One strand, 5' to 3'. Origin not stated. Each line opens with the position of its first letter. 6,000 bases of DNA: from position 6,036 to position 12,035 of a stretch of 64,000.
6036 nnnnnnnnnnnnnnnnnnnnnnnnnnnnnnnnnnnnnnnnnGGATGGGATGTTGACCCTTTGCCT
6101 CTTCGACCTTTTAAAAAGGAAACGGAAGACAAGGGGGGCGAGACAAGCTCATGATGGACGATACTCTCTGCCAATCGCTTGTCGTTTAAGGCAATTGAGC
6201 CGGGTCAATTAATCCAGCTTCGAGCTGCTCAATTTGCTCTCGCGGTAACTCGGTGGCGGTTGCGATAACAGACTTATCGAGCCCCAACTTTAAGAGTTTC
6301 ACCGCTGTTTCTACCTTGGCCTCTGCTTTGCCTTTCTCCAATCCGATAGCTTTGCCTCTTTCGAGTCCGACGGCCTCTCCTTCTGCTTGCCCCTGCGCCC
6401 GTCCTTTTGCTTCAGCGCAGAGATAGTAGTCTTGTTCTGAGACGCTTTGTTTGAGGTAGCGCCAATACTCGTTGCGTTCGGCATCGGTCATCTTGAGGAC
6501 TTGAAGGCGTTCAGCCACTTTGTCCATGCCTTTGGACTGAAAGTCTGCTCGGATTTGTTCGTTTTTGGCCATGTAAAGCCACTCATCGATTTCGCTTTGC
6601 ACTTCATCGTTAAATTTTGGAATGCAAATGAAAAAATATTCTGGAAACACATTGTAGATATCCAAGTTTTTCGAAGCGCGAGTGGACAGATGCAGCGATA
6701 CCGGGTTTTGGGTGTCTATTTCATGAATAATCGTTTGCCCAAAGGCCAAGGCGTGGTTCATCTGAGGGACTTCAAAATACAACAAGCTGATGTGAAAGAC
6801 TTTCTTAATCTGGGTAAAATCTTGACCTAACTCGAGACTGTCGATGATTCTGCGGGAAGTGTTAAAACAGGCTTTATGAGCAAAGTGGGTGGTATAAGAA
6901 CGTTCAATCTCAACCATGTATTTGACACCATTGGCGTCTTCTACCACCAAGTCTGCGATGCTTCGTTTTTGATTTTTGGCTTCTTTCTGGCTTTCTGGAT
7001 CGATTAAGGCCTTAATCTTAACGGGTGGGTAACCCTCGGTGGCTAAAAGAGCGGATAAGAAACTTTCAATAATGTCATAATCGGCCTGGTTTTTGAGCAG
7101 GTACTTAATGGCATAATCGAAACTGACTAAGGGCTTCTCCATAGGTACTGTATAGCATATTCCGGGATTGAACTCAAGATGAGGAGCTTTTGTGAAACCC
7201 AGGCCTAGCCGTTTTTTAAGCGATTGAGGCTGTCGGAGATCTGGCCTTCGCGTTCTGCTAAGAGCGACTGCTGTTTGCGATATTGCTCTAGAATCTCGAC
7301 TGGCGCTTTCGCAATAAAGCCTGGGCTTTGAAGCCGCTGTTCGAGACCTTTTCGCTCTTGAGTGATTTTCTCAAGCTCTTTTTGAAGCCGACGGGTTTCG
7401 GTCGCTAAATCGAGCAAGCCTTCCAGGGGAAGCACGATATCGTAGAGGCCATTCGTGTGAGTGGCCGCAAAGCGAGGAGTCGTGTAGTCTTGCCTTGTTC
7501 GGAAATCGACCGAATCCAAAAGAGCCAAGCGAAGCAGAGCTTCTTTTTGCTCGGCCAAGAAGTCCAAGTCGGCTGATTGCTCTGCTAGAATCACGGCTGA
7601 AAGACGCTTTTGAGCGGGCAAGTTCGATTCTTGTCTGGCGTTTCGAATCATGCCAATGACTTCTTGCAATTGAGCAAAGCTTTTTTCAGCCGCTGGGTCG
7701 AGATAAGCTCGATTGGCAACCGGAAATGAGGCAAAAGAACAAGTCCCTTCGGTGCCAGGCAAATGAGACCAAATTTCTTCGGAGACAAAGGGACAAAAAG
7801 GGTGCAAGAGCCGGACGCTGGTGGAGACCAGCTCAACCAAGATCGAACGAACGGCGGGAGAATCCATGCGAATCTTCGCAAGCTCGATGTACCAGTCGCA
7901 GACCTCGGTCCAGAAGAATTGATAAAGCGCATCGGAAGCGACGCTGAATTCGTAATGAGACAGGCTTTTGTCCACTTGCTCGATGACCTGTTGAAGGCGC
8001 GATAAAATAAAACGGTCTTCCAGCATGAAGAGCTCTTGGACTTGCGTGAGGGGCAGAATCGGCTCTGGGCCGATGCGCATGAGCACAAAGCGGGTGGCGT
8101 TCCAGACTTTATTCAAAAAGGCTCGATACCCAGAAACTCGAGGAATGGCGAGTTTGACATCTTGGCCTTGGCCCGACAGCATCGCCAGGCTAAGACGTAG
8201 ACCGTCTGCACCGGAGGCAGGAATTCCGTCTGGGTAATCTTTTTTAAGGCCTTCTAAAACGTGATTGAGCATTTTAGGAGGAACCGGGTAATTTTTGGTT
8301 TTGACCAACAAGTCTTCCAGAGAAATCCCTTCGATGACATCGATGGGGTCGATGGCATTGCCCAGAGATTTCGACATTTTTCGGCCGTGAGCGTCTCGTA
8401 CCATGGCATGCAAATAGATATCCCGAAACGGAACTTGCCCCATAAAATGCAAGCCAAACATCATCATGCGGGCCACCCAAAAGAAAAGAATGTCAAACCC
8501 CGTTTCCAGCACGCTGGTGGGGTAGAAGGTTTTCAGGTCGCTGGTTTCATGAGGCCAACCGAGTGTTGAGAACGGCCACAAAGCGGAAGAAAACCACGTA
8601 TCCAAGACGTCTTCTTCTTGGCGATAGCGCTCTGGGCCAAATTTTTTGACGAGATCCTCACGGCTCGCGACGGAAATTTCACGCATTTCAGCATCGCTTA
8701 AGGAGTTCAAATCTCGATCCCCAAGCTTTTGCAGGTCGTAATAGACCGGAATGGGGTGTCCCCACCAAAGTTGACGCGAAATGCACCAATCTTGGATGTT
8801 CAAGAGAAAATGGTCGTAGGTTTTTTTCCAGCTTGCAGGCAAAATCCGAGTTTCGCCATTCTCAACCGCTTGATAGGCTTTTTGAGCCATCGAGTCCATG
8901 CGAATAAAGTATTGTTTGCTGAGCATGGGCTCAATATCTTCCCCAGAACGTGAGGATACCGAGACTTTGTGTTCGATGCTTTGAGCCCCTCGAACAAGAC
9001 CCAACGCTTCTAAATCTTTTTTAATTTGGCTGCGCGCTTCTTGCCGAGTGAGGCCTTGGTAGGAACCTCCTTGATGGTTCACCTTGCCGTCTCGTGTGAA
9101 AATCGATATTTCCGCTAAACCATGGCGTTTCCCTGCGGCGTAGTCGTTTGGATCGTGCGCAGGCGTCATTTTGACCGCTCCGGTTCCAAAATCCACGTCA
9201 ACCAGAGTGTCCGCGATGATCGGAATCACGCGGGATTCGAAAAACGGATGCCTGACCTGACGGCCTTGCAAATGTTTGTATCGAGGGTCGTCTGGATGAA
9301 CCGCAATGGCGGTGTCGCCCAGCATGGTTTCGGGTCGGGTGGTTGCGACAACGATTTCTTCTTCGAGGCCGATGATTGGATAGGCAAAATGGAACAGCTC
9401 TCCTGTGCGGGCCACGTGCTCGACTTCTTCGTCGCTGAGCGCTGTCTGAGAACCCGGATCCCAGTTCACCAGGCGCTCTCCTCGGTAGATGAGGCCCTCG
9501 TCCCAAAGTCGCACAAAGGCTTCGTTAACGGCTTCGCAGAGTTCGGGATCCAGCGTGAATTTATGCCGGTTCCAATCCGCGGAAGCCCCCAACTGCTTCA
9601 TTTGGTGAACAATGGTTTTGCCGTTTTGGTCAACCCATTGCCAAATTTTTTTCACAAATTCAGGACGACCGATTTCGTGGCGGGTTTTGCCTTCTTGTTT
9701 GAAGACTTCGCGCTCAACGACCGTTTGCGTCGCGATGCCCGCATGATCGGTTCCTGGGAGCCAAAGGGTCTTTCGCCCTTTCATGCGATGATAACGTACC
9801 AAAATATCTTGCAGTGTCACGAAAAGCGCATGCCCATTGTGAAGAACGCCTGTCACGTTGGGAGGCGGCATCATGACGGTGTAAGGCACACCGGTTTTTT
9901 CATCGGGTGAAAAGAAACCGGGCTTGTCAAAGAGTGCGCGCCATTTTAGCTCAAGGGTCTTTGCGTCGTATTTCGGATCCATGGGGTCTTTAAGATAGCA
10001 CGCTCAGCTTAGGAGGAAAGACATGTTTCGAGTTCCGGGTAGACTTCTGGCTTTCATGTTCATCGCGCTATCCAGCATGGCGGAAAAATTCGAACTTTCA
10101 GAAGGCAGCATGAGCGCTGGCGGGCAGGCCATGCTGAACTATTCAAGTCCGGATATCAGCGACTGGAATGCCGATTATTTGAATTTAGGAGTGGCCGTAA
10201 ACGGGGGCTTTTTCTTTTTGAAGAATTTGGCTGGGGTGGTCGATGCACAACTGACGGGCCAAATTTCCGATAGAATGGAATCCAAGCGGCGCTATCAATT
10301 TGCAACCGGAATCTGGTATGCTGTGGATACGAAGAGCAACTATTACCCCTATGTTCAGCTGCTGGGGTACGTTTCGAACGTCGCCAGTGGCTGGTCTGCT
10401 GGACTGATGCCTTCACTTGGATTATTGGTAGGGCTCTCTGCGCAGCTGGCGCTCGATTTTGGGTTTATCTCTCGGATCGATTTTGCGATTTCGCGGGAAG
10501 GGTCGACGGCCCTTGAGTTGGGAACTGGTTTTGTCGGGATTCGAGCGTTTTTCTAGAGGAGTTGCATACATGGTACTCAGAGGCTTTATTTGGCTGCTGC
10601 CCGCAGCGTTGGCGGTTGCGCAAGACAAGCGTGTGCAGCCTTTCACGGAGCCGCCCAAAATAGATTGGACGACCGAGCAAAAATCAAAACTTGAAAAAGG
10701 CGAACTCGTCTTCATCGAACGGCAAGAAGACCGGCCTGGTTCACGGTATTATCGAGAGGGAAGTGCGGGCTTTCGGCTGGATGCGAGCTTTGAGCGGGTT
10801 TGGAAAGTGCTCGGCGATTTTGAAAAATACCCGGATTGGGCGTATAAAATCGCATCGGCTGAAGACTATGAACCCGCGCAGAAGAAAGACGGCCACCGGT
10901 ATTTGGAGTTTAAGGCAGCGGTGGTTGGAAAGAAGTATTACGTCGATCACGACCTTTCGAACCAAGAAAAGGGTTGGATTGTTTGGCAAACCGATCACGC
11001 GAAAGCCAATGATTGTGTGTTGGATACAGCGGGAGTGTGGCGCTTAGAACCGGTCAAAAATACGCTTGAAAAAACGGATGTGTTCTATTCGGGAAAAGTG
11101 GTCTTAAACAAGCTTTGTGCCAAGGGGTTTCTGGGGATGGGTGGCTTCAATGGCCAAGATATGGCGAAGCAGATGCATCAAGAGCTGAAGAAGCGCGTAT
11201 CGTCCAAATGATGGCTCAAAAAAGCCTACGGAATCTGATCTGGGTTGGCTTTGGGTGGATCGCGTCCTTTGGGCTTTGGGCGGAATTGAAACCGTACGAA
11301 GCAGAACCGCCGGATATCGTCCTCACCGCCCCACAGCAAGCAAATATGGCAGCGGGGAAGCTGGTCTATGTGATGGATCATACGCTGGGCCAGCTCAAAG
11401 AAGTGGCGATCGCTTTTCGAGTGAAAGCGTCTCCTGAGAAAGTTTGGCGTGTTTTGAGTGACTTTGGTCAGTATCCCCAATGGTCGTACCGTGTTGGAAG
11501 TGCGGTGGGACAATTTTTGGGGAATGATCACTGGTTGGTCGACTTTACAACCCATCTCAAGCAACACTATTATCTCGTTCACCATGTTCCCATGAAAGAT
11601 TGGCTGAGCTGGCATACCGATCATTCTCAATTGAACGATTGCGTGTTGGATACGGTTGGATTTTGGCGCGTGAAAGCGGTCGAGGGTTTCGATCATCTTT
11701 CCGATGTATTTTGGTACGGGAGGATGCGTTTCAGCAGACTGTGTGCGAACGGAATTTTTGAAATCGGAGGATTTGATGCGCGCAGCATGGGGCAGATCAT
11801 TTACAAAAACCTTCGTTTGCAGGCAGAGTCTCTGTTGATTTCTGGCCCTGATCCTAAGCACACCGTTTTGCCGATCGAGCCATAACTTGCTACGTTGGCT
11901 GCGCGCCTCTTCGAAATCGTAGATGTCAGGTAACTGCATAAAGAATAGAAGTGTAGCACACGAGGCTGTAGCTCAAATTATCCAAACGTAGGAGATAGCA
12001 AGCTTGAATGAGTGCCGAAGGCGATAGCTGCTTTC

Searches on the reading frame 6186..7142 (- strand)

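Call 23: search_protein_families(library=pfam, proteins=[window:6186-7142:-], max_evalue=0.01)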
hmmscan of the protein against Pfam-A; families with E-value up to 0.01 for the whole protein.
window:6186-7142:- (318 aa): 1 family
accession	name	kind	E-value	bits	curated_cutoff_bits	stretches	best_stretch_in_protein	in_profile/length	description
PF12784.13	PDDEXK_2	-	3e-17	63.5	27.4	1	8-234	3-220/229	PD-(D/E)XK nuclease family transposase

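Call 42: search_protein_families(library=padloc, proteins=[window:6186-7142:-], max_evalue=0.01)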
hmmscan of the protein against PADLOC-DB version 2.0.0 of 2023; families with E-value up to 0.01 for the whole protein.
window:6186-7142:- (318 aa): 0 families

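Call 43: search_protein_families(library=ncbifam, proteins=[window:6186-7142:-], max_evalue=0.01)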
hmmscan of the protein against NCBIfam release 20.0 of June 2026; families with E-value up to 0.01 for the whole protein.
window:6186-7142:- (318 aa): 4 families
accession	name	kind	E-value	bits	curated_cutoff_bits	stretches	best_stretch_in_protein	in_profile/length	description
TIGR01784.1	T_den_put_tspse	subfamily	1.1e-16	61.5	52.1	1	8-307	2-273/273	Rpn family recombination-promoting nuclease/putative transposase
NF004270.2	PRK05687.2-1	equivalog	2.4e-05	24.1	180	1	239-280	54-95/223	flagellar assembly protein FliH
NF007418.0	PRK09956.1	equivalog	0.0085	15.2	583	0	252-302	251-301/308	ISNCY family transposase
NF004267.1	PRK05687.1-3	equivalog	0.0088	15.2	293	0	243-276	75-108/266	flagellar assembly protein FliH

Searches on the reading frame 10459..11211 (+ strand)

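Call 62: search_protein_families(library=pfam, proteins=[window:10459-11211:+], max_evalue=0.001)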
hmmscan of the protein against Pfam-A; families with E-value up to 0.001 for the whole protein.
window:10459-11211:+ (250 aa): 2 families
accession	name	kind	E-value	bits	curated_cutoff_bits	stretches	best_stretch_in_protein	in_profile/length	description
PF10604.15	Polyketide_cyc2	-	6e-06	27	27.4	1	107-216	10-110/142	Polyketide cyclase / dehydrase and lipid transport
PF03364.25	Polyketide_cyc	-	0.00024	21.8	23.4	1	108-166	2-63/126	Polyketide cyclase / dehydrase and lipid transport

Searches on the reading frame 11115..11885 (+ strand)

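Call 62: search_protein_families(library=pfam, proteins=[window:11115-11885:+], max_evalue=0.001)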
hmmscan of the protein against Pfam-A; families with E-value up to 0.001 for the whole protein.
window:11115-11885:+ (256 aa): 1 family
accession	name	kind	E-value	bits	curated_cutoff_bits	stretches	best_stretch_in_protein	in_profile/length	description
PF10604.15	Polyketide_cyc2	-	2.1e-06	28.6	27.4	1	101-205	8-109/142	Polyketide cyclase / dehydrase and lipid transport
